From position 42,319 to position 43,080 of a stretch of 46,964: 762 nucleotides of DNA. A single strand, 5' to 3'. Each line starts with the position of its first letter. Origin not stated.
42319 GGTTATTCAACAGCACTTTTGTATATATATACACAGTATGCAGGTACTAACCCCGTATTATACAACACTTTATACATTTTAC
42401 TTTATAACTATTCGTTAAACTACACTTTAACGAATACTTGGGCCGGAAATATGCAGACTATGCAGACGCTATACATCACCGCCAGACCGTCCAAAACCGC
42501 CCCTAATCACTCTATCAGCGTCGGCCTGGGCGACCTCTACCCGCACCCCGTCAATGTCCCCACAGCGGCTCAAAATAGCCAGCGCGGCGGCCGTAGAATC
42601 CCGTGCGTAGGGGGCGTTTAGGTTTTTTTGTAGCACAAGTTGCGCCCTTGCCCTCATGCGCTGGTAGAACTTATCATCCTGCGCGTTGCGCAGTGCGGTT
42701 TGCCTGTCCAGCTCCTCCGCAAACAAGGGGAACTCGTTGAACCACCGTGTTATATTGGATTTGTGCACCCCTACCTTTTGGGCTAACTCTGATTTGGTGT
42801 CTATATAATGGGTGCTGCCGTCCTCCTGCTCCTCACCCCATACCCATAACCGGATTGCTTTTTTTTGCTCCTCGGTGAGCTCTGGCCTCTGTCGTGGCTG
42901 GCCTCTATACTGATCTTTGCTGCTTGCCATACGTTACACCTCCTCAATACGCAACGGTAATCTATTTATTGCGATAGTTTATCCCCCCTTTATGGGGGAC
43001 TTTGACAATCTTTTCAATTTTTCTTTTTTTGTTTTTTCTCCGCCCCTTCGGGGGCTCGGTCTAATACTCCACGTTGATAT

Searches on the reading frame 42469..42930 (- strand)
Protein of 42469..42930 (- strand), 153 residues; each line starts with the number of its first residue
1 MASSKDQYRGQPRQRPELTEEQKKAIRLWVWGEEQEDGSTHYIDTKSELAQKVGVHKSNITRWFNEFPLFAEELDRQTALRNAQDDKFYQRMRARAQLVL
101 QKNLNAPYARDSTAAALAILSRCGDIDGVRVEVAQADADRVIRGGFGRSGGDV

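Call 6: search_protein_families(library=pfam, proteins=[window:42469-42930:-], max_evalue=0.01)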
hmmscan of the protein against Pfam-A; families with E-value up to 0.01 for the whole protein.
window:42469-42930:- (153 aa): 1 family
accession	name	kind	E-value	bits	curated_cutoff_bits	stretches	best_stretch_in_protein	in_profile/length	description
PF13022.12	HTH_Tnp_1_2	-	0.00097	19.7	27.9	1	14-105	4-80/122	Helix-turn-helix of insertion element transposase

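Call 7: search_protein_families(library=phrogs, proteins=[window:42469-42930:-], max_evalue=0.001)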
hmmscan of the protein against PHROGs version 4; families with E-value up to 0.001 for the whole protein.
window:42469-42930:- (153 aa): 2 families
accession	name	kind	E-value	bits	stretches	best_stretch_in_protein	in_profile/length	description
phrog_7344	-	head and packaging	4.5e-05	24.7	1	11-75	6-59/161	terminase small subunit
phrog_2538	-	head and packaging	0.00024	22.2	1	17-116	2-84/129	terminase small subunit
